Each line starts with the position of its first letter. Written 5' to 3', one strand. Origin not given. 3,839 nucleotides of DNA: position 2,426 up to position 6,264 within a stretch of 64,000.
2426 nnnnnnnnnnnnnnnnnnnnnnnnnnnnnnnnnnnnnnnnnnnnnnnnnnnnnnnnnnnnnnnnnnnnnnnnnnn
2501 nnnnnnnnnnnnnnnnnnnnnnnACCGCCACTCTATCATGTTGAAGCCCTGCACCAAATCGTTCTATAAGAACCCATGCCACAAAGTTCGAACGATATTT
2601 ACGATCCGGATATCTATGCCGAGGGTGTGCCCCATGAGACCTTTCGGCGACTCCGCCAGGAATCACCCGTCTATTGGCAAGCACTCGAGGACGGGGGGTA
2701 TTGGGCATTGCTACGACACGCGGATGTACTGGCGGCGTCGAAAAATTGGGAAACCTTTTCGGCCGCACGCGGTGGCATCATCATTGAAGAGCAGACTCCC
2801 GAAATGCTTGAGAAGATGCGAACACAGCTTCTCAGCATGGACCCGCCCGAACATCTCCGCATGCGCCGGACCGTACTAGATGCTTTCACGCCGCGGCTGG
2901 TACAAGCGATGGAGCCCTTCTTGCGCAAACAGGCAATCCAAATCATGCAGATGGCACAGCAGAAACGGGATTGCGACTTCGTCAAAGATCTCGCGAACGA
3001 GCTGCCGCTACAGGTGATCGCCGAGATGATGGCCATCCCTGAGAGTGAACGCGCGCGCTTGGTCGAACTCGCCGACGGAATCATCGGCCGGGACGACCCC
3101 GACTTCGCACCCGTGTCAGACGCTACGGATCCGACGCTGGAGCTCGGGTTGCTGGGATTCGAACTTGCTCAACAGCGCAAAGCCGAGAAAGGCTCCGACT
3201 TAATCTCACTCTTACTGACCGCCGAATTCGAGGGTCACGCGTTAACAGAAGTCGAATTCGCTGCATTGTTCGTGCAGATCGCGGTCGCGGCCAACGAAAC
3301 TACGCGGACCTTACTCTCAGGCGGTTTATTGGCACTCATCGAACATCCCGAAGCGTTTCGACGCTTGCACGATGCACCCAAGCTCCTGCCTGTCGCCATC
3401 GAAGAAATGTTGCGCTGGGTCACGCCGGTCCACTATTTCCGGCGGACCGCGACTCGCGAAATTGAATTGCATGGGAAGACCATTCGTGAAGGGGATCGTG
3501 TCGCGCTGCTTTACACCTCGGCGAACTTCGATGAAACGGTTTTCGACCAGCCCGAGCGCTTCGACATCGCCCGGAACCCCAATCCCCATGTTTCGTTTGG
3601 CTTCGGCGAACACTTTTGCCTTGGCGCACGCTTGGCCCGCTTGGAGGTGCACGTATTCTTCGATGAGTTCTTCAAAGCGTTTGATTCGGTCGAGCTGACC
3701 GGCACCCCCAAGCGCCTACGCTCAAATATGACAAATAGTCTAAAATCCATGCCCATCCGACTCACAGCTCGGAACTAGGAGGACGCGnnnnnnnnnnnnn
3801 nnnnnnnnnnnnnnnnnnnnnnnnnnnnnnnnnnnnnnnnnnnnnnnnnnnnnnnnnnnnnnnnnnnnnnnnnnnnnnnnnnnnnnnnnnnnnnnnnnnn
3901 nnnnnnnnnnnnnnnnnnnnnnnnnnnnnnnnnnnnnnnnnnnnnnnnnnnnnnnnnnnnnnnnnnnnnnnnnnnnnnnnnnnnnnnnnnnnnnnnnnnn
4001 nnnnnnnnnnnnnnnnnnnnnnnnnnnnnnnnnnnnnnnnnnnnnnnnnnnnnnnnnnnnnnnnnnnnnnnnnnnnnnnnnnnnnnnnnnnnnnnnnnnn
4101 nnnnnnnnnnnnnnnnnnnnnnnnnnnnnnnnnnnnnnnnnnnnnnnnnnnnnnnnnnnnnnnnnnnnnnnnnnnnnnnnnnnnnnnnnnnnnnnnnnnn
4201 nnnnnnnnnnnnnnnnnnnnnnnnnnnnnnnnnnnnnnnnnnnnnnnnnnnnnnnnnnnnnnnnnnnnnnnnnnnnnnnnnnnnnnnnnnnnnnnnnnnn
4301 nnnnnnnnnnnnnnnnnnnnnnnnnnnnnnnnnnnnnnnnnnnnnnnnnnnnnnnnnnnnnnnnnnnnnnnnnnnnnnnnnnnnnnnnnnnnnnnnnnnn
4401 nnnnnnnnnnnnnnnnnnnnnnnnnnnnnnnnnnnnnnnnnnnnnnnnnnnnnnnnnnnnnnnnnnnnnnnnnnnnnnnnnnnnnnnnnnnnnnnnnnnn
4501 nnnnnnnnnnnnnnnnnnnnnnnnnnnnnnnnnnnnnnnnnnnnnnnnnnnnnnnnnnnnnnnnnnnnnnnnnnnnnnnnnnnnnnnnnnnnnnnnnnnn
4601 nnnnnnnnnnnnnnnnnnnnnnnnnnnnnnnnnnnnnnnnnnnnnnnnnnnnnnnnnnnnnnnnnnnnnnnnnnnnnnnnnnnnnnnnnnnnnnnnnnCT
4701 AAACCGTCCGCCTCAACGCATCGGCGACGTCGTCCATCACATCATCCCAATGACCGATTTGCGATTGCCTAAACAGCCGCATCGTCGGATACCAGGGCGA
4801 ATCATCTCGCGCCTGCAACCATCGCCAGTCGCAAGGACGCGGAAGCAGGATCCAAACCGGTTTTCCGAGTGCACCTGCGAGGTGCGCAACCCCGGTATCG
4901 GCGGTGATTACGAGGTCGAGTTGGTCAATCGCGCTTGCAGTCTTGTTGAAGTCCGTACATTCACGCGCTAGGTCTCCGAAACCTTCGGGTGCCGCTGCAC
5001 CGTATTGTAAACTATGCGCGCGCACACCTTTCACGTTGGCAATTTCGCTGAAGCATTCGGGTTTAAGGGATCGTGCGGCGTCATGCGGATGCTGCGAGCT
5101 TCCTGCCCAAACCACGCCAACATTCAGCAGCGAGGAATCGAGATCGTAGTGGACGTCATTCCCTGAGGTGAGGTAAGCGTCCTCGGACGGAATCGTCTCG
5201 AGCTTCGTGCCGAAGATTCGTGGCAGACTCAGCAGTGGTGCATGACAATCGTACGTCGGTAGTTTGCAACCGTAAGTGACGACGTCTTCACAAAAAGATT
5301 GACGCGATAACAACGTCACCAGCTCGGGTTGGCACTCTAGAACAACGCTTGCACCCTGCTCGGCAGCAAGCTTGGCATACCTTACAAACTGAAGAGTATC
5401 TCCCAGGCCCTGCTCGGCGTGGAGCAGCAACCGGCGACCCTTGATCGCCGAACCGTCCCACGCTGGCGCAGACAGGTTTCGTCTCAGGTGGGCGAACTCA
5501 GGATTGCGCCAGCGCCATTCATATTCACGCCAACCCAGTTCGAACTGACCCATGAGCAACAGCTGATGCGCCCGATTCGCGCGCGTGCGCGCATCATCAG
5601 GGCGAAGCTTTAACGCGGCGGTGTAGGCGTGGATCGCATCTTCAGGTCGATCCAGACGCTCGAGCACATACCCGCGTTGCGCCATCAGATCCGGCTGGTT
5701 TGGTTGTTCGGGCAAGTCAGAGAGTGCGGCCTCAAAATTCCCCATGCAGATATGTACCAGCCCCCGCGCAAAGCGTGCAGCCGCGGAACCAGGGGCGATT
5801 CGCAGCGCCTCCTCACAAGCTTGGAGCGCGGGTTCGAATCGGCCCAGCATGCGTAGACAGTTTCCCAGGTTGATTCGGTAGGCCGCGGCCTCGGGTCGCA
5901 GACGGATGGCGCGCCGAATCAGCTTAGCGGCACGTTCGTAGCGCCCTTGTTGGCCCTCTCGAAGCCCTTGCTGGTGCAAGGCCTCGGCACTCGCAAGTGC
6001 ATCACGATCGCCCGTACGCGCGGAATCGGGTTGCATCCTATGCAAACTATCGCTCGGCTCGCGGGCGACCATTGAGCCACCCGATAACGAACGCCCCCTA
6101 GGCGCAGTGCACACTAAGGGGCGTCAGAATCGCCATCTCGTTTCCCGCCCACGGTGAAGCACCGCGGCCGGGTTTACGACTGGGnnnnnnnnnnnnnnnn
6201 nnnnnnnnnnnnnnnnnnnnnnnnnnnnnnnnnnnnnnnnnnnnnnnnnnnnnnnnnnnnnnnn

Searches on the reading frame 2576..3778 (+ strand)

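Call 55: search_protein_families(library=pfam, proteins=[window:2576-3778:+], max_evalue=0.00001)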
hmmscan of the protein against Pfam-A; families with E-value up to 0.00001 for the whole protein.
window:2576-3778:+ (400 aa): 1 family
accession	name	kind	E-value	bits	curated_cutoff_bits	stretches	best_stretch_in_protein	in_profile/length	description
PF00067.27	p450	-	1e-28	100.8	22.8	1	203-379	235-442/462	Cytochrome P450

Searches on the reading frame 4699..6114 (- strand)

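Call 55: search_protein_families(library=pfam, proteins=[window:4699-6114:-], max_evalue=0.00001)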
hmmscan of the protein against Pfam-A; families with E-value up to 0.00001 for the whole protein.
window:4699-6114:- (471 aa): 11 families
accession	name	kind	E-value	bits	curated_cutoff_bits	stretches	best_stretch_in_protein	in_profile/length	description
PF00515.34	TPR_1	-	6.6e-21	73.6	27.8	1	81-109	5-33/34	Tetratricopeptide repeat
PF07719.23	TPR_2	-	4.3e-20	70.6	27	0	78-109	2-33/34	Tetratricopeptide repeat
PF13432.12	TPR_16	-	5.8e-16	59.1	32.7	1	49-111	3-65/65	Tetratricopeptide repeat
PF13431.12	TPR_17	-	1.9e-14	53.1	24.4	0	163-192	1-30/34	Tetratricopeptide repeat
PF13414.12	TPR_11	-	3.3e-13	49.5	26.8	0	55-86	6-37/42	TPR repeat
PF13181.12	TPR_8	-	4.5e-13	48.6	25.7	0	143-174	3-34/34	Tetratricopeptide repeat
PF13371.12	TPR_9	-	5.2e-12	46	35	1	91-134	9-52/73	Tetratricopeptide repeat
PF13424.12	TPR_12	-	6.8e-11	42.7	30.1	0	76-132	3-66/77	Tetratricopeptide repeat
PF14559.12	TPR_19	-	1.2e-10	41.9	25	1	55-112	3-60/68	Tetratricopeptide repeat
PF13428.12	TPR_14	-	1.2e-10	41.4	23.5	0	141-182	1-42/44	Tetratricopeptide repeat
PF13176.12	TPR_7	-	7e-06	26.2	27.9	0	55-74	11-30/36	Tetratricopeptide repeat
